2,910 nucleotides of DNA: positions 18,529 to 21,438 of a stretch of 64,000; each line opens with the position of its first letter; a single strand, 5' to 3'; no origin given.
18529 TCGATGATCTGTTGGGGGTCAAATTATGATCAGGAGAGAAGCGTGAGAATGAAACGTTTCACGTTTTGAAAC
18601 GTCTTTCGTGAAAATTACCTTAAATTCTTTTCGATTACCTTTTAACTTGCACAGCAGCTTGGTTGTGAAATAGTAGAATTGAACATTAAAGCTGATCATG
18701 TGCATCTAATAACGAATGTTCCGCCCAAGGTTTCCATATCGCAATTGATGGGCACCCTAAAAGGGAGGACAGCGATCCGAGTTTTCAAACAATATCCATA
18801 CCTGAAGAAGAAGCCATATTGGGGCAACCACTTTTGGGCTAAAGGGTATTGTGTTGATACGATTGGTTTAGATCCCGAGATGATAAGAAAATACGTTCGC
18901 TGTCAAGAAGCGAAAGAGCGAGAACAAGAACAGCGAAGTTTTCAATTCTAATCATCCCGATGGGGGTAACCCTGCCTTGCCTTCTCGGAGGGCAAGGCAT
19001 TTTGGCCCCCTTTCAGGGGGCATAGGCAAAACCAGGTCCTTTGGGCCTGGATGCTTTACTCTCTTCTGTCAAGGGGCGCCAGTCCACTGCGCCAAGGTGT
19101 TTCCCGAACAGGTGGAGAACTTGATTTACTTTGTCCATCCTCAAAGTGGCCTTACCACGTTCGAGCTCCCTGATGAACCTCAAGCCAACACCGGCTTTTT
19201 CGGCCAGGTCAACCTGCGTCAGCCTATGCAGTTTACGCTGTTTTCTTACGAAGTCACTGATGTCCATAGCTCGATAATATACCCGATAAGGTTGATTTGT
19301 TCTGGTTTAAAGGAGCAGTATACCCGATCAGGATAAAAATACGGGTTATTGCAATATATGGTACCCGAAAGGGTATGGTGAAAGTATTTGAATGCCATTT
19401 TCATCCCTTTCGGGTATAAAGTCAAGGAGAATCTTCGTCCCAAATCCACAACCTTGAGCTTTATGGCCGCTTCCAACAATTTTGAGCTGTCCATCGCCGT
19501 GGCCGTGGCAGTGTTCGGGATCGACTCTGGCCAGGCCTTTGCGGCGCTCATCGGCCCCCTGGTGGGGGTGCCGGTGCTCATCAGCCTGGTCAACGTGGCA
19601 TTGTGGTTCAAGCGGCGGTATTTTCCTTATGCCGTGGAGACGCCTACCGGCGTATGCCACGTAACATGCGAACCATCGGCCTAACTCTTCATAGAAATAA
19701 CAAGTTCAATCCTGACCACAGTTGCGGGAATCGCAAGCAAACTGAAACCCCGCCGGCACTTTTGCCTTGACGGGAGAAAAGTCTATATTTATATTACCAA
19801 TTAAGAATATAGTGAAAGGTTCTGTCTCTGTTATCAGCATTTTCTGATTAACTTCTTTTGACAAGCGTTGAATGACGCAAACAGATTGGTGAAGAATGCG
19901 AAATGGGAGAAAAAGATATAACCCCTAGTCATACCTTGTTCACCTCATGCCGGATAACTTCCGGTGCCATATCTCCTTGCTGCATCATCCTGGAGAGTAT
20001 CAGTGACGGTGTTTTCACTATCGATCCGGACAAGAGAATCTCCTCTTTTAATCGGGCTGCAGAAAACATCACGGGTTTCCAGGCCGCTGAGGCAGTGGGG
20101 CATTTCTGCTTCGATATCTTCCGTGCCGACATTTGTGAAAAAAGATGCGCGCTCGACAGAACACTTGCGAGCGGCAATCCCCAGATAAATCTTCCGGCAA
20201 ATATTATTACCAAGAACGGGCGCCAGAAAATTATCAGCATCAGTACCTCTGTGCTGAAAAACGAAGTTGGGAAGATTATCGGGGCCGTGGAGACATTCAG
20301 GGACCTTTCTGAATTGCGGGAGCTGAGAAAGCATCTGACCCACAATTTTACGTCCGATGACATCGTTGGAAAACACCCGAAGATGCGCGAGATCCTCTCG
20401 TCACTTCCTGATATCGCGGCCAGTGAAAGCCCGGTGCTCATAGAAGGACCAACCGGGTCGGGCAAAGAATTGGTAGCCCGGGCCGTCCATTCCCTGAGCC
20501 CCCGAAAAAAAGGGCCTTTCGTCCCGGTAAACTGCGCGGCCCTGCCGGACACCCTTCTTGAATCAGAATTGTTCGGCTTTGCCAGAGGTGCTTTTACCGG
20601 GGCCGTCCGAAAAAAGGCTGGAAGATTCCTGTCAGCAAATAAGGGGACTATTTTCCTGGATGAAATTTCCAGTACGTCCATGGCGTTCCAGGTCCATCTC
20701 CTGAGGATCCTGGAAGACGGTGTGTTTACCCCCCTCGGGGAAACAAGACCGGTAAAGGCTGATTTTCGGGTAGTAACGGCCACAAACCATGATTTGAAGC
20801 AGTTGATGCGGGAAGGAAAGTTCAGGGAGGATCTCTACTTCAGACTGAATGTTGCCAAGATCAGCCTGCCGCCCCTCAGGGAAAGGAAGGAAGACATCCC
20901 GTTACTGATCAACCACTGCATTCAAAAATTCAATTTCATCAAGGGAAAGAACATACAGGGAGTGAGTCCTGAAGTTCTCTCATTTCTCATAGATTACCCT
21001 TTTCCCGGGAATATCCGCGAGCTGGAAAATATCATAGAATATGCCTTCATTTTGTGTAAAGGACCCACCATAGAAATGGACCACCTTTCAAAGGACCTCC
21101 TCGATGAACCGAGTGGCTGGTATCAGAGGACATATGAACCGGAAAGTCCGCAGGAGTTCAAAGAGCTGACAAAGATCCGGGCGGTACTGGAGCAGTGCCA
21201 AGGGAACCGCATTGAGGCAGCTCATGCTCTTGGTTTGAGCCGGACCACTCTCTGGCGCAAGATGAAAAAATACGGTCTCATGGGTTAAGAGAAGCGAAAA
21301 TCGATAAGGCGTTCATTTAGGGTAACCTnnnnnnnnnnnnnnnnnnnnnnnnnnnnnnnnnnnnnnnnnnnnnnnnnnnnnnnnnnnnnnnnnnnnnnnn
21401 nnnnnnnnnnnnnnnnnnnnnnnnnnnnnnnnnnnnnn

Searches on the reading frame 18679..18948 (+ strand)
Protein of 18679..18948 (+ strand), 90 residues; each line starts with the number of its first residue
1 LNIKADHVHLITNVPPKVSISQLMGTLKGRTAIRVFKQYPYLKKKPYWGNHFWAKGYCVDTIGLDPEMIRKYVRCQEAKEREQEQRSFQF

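Call 68: search_protein_families(library=pfam, proteins=[window:18679-18948:+], max_evalue=0.01)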
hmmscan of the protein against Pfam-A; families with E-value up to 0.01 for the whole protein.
window:18679-18948:+ (90 aa): 1 family
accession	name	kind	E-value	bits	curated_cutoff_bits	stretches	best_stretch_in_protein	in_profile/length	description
PF01797.21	Y1_Tnp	-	2.1e-24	86.4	23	1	1-76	46-121/121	Transposase IS200 like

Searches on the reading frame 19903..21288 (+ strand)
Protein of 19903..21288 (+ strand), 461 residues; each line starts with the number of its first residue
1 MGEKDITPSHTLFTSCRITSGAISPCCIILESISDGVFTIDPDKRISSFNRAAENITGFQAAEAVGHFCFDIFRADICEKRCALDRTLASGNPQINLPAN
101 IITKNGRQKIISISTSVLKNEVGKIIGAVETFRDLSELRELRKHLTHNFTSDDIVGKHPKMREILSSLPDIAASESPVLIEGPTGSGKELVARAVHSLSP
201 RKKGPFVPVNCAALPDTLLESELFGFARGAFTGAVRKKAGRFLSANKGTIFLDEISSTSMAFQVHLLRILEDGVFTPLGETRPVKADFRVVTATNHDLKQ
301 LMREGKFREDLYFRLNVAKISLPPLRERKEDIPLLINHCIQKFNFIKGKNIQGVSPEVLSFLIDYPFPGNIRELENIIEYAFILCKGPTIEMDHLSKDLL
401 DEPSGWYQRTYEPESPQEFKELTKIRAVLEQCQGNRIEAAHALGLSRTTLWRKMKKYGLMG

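Call 9: search_protein_families(library=pfam, proteins=[window:19903-21285:+], max_evalue=0.01)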
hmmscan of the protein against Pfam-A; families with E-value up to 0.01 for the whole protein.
window:19903-21285:+ (461 aa): 14 families
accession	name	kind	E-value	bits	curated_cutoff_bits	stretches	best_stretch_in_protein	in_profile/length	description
PF00158.32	Sigma54_activat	-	2.5e-64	216.5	20.2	1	154-320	1-167/168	Sigma-54 interaction domain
PF25601.1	AAA_lid_14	-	4.9e-27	94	27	1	326-403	1-78/87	AAA+ ATPase lid domain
PF14532.12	Sigma54_activ_2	-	3.2e-20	73.2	25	1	155-325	1-138/138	Sigma-54 interaction domain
PF08448.16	PAS_4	-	3.4e-15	56.7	23.1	1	30-140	1-110/110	PAS fold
PF13426.13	PAS_9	-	6.4e-15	55.7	27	1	34-137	1-103/103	PAS domain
PF02954.25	HTH_8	-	3.2e-13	49.6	22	1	425-457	10-42/42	Bacterial regulatory protein, Fis family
PF00989.32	PAS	-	1.6e-09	38.2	22.6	1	29-134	6-112/113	PAS fold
PF07728.20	AAA_5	-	6.4e-08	33.1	22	1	177-297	1-124/139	AAA domain (dynein-related subfamily)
PF13188.13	PAS_8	-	1.4e-05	25.3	21.8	1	29-81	6-58/65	PAS domain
PF18024.7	HTH_50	-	3.8e-05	23.7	27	1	438-459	28-49/50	Helix-turn-helix domain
PF01078.27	Mg_chelatase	-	0.0002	21.2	20.3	0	172-201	19-48/207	Magnesium chelatase, subunit ChlI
PF07724.20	AAA_2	-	0.00056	20.4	27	1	177-289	5-117/166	AAA domain (Cdc48 subfamily)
PF00004.35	AAA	-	0.0013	19.6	21.2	1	178-313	1-129/131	ATPase family associated with various cellular activities (AAA)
PF08447.18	PAS_3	-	0.0051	17.5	25.6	0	49-127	4-84/89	PAS fold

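Call 81: find_encoding_contigs(protein=window:19903-21288:+, flank=8000, max_places=6)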
Protein window:19903-21288:+ (461 aa): 1 contig read that carries it; 1 place shown.
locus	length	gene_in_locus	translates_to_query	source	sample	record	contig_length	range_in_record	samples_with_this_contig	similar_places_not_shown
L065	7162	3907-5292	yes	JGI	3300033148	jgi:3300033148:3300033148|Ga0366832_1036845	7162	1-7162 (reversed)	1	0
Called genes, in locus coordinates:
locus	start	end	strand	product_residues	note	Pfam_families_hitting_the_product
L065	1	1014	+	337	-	?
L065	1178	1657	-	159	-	-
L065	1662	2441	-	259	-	PF02579:Nitro_FeMo-Co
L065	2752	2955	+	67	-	PF01797:Y1_Tnp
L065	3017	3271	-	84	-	PF01381:HTH_3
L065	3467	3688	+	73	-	-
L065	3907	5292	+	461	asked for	PF00989:PAS, PF08448:PAS_4, PF13426:PAS_9, PF00158:Sigma54_activat, PF14532:Sigma54_activ_2, PF07728:AAA_5, PF25601:AAA_lid_14, PF02954:HTH_8, +1 more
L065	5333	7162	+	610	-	?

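Call 95: search_protein_families(library=padloc, proteins=[window:19903-21285:+], max_evalue=0.0001)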
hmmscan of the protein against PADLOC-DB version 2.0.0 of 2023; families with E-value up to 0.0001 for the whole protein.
window:19903-21285:+ (461 aa): 4 families
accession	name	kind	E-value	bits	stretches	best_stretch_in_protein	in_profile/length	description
PDLC01995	RtcR_PspF2--CARF_AAA_HTH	-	2.4e-106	354.7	1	133-459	147-480/481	-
PDLC01993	RtcR--CARF_AAA_HTH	-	1.6e-54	183.2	1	140-417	168-454/523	-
PDLC01994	RtcR_PspF1--CARF_AAA_HTH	-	1.6e-49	167.3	1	138-455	144-466/468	-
PDLC04606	PDC-M37B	-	3.6e-06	24.4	1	178-383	177-380/390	-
